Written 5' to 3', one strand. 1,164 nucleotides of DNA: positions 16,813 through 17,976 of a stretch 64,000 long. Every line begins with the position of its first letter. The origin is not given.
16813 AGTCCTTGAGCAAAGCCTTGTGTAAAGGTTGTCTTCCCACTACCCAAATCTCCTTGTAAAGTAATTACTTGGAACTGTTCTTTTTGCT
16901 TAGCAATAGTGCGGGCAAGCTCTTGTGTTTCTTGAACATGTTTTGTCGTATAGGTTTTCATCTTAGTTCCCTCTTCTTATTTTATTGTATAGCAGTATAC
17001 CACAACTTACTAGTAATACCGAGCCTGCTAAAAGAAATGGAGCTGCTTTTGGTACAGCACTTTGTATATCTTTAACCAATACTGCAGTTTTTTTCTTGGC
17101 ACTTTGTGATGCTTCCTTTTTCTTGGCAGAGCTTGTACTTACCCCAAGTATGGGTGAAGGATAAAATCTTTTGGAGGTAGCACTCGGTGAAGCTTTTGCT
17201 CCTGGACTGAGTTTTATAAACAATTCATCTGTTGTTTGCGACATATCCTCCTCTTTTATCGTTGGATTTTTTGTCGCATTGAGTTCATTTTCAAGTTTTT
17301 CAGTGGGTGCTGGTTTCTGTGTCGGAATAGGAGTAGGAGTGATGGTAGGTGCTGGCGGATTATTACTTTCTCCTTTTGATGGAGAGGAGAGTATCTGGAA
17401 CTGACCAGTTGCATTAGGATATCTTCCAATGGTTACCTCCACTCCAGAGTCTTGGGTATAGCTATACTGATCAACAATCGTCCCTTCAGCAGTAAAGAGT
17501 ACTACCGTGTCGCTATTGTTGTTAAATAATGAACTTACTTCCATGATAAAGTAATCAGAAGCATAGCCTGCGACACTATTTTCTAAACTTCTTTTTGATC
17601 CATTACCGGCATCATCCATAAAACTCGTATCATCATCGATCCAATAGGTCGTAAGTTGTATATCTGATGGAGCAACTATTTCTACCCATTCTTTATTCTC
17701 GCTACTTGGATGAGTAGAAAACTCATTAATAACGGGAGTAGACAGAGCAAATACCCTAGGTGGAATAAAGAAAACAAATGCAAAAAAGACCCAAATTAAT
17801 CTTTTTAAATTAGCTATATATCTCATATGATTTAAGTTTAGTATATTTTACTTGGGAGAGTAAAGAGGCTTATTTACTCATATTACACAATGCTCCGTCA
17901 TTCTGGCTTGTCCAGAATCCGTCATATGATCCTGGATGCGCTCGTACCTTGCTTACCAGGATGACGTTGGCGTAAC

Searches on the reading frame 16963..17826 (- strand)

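Call 3: search_protein_families(library=pfam, proteins=[window:16963-17826:-], max_evalue=1)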
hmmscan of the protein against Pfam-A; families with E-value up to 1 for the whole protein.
window:16963-17826:- (287 aa): 1 family
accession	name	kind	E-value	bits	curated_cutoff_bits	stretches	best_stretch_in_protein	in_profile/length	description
PF00932.25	LTD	-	6e-07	30.2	34.3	1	30-124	7-108/109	Lamin Tail Domain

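Call 4: search_protein_families(library=ncbifam, proteins=[window:16963-17826:-], max_evalue=1)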
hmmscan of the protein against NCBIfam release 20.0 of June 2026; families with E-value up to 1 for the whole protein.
window:16963-17826:- (287 aa): 0 families
